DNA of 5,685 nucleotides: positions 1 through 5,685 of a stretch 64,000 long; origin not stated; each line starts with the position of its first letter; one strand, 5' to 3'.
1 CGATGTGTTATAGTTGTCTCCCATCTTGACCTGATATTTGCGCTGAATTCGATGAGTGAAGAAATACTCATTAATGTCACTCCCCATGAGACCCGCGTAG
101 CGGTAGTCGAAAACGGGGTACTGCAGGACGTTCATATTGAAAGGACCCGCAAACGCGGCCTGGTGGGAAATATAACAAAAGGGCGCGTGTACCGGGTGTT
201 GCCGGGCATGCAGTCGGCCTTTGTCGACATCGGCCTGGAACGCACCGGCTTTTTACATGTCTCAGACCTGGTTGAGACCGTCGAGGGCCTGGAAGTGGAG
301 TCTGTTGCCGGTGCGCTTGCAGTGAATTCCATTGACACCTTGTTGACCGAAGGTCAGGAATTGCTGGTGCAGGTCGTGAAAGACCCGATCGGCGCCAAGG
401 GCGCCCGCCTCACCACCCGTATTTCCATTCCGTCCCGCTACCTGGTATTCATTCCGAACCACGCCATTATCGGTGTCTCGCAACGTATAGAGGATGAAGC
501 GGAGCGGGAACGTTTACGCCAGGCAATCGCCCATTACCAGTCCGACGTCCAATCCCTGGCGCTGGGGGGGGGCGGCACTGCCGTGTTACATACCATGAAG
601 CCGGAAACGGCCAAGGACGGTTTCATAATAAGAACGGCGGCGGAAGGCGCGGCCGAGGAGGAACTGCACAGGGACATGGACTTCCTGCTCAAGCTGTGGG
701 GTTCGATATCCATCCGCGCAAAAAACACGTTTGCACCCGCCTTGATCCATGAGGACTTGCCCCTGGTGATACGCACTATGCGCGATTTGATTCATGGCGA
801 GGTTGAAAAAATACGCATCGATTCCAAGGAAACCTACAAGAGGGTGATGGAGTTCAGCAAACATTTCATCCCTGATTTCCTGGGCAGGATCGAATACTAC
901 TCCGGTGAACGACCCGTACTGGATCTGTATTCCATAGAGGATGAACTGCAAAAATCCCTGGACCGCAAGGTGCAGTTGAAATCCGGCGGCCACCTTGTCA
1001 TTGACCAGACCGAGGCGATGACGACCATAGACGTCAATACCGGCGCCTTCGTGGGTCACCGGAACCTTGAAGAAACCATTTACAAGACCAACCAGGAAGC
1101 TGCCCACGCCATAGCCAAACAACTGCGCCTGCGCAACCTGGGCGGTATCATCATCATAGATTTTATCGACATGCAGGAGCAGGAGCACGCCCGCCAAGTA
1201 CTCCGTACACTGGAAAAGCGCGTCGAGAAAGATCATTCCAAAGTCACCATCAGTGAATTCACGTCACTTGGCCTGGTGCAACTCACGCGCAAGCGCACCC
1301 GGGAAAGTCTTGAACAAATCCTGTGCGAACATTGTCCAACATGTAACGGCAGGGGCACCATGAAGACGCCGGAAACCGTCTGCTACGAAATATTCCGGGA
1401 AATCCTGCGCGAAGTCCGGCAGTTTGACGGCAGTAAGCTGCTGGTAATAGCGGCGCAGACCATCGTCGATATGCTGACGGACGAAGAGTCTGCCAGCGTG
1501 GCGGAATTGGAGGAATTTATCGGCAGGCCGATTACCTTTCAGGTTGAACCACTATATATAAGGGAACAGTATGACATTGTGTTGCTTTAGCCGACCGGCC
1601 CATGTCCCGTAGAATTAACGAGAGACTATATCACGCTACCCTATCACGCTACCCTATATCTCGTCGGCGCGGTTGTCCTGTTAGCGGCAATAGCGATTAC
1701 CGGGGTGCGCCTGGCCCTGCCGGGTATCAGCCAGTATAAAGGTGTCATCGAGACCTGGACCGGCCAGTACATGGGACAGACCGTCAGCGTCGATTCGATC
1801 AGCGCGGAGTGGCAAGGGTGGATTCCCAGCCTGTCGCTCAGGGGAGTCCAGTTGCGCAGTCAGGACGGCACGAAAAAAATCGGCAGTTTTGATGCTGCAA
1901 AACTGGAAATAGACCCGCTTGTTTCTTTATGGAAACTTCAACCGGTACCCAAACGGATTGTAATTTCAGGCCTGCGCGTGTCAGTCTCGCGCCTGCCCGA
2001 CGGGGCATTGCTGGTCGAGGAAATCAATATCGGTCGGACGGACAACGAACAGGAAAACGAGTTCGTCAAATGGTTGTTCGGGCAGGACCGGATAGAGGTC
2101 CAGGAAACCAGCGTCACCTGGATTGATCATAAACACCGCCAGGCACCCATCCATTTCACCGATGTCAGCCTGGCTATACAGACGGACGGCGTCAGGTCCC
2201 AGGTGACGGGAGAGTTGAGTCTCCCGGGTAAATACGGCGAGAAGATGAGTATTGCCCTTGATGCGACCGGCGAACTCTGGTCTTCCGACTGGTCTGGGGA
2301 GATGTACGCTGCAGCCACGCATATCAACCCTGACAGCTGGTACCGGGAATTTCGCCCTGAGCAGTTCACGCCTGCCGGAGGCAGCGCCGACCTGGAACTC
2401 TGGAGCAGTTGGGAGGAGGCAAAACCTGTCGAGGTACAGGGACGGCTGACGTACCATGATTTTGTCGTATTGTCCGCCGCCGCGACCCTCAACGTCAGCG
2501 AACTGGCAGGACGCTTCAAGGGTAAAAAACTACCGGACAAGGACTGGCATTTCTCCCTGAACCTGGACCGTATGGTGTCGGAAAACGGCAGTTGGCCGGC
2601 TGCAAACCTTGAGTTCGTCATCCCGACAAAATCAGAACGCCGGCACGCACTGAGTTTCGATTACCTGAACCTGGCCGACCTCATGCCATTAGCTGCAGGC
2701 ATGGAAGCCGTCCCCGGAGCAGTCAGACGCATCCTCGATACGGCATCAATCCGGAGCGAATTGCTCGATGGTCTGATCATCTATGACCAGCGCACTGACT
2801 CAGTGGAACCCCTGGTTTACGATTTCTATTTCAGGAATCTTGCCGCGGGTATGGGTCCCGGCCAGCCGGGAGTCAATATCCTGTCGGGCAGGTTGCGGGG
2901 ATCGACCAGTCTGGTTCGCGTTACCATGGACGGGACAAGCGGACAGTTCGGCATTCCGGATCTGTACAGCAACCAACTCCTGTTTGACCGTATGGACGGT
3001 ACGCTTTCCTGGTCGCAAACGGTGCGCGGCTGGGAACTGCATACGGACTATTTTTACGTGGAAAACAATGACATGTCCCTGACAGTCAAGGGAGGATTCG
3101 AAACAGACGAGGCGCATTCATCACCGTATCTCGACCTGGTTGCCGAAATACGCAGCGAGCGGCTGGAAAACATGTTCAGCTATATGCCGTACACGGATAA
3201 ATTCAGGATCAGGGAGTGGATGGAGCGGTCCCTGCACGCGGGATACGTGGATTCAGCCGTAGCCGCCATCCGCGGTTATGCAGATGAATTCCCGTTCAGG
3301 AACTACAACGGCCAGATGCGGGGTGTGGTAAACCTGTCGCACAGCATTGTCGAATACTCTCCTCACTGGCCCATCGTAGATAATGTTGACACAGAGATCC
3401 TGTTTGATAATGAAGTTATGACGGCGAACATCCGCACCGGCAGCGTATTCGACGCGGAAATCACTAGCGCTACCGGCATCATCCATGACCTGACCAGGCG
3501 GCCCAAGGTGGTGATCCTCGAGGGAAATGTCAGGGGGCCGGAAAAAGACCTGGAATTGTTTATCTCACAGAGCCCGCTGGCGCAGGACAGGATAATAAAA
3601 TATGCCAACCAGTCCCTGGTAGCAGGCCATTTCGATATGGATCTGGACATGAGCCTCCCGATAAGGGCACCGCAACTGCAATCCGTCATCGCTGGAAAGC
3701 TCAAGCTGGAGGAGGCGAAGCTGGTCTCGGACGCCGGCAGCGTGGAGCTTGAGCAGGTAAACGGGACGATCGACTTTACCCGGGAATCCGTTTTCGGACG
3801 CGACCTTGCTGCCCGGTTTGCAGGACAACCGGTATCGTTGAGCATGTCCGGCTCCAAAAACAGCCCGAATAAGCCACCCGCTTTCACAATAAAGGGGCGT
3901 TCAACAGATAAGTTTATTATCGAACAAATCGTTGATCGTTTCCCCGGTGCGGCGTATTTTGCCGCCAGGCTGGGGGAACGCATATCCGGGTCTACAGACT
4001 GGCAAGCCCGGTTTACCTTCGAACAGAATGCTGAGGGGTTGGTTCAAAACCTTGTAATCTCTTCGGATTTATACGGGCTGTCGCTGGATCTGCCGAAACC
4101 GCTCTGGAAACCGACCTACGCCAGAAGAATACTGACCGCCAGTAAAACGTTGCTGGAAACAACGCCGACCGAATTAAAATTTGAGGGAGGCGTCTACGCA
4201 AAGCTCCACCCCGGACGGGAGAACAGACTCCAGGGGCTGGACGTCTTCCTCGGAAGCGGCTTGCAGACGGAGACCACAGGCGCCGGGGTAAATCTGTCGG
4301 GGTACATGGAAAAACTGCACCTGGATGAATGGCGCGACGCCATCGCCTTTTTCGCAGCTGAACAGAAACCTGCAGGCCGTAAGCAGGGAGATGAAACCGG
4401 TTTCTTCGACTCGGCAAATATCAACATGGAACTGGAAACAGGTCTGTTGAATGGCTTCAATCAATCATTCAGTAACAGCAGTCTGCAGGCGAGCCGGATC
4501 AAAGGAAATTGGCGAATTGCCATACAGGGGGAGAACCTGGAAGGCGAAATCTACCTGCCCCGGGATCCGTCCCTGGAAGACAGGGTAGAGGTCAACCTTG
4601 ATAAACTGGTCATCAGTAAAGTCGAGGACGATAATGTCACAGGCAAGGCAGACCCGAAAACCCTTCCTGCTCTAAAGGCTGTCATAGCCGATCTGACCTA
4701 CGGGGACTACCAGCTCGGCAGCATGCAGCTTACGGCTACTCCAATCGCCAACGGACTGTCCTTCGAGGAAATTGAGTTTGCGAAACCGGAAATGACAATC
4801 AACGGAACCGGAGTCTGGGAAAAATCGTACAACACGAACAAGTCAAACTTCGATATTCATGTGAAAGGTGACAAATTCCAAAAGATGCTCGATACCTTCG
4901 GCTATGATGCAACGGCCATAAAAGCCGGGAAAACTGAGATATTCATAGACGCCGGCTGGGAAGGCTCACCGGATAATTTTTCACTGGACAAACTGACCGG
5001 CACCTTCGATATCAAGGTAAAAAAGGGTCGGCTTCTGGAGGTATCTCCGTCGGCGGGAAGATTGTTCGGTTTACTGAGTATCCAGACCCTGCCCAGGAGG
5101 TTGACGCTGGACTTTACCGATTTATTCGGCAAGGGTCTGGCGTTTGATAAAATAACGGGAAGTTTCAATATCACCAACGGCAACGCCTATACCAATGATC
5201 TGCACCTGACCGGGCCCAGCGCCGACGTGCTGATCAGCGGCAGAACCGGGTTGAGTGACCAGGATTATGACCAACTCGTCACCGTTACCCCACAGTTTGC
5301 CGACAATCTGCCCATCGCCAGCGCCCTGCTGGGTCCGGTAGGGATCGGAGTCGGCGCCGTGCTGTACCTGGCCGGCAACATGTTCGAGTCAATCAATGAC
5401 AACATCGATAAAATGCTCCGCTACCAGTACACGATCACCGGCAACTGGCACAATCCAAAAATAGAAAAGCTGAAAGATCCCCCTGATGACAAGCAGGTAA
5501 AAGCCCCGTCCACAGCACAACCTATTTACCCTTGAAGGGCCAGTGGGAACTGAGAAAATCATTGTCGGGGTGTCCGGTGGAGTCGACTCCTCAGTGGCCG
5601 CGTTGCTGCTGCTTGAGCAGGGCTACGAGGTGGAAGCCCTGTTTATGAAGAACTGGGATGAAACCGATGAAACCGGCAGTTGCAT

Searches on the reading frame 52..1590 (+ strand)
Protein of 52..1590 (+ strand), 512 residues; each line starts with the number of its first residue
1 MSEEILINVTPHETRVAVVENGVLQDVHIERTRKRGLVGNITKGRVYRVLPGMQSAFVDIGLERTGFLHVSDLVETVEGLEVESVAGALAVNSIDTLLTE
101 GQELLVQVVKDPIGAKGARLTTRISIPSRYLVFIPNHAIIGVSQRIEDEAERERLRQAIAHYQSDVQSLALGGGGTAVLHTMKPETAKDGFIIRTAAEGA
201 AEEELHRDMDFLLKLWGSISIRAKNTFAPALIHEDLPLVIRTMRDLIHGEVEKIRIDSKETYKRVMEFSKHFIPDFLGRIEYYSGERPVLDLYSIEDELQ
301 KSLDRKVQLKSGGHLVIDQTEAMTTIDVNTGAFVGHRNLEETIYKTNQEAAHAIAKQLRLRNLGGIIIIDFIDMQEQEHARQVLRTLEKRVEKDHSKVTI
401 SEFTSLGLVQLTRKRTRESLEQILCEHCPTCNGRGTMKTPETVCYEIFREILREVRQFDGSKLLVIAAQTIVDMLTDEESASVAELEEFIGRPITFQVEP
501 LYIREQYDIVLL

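Call 14: search_protein_families(library=ncbifam, proteins=[window:52-1590:+], max_evalue=1e-30)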
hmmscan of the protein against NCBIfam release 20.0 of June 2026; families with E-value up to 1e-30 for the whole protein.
window:52-1590:+ (512 aa): 5 families
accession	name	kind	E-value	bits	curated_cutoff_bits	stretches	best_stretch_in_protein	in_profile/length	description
NF008689.0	PRK11712.1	equivalog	1.4e-206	686.7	594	1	1-512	1-489/489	ribonuclease G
TIGR00757.1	RNaseEG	subfamily_domain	3.7e-151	503.8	325.95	2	187-449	153-415/415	Rne/Rng family ribonuclease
NF008074.0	PRK10811.1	equivalog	3.9e-89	299.7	908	1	5-488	4-464/1068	ribonuclease E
NF052588.1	RnaseEMycob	equivalog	2e-87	294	1400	1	14-438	339-747/945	ribonuclease E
NF052586.1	RnaseECyano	equivalog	1.1e-85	288.4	900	1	16-437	14-406/619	ribonuclease E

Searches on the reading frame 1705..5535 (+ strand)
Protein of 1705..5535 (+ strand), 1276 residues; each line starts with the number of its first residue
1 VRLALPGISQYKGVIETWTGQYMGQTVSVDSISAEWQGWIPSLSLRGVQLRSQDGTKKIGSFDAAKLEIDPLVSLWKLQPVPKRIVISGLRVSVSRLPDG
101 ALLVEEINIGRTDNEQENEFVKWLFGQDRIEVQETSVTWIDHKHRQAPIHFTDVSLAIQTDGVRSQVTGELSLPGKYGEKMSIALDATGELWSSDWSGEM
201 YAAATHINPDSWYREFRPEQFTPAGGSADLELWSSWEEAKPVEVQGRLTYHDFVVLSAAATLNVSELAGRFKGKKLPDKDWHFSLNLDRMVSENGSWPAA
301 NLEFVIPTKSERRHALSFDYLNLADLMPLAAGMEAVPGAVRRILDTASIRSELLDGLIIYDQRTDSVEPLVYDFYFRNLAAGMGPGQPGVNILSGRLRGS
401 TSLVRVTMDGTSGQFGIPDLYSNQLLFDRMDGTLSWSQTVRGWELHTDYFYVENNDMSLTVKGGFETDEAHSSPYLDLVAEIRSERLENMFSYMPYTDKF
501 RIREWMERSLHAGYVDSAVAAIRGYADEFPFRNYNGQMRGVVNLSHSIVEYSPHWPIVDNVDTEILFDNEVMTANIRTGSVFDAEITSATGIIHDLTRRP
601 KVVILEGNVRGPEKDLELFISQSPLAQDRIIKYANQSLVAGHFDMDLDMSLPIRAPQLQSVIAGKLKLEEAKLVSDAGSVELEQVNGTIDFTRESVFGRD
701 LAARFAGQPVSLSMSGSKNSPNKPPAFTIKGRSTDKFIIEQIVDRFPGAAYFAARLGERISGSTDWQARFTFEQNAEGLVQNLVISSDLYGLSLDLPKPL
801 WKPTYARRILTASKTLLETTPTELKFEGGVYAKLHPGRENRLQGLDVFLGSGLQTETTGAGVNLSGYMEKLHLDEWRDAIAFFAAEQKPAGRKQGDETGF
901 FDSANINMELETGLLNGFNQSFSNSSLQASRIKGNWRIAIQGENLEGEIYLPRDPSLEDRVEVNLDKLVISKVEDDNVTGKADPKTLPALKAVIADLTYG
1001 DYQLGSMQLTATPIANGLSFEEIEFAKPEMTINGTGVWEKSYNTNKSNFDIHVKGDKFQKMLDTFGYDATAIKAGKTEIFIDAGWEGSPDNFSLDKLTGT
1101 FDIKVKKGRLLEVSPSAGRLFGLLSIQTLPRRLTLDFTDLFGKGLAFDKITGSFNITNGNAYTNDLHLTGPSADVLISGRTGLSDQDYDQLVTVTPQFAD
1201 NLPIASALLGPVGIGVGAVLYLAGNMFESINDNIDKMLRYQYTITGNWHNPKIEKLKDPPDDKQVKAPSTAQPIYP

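Call 14: search_protein_families(library=ncbifam, proteins=[window:1705-5535:+], max_evalue=1e-30)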
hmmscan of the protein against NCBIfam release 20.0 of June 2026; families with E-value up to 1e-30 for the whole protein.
window:1705-5535:+ (1276 aa): 2 families
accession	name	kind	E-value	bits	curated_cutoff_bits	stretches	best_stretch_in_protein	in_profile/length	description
TIGR02099.1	TIGR02099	equivalog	1e-192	642.9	519.15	1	2-1257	26-1254/1260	YhdP family protein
NF008148.1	PRK10899.1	exception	2.8e-88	297.2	1512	1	1-1259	26-1260/1266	AsmA2 domain-containing protein YhdP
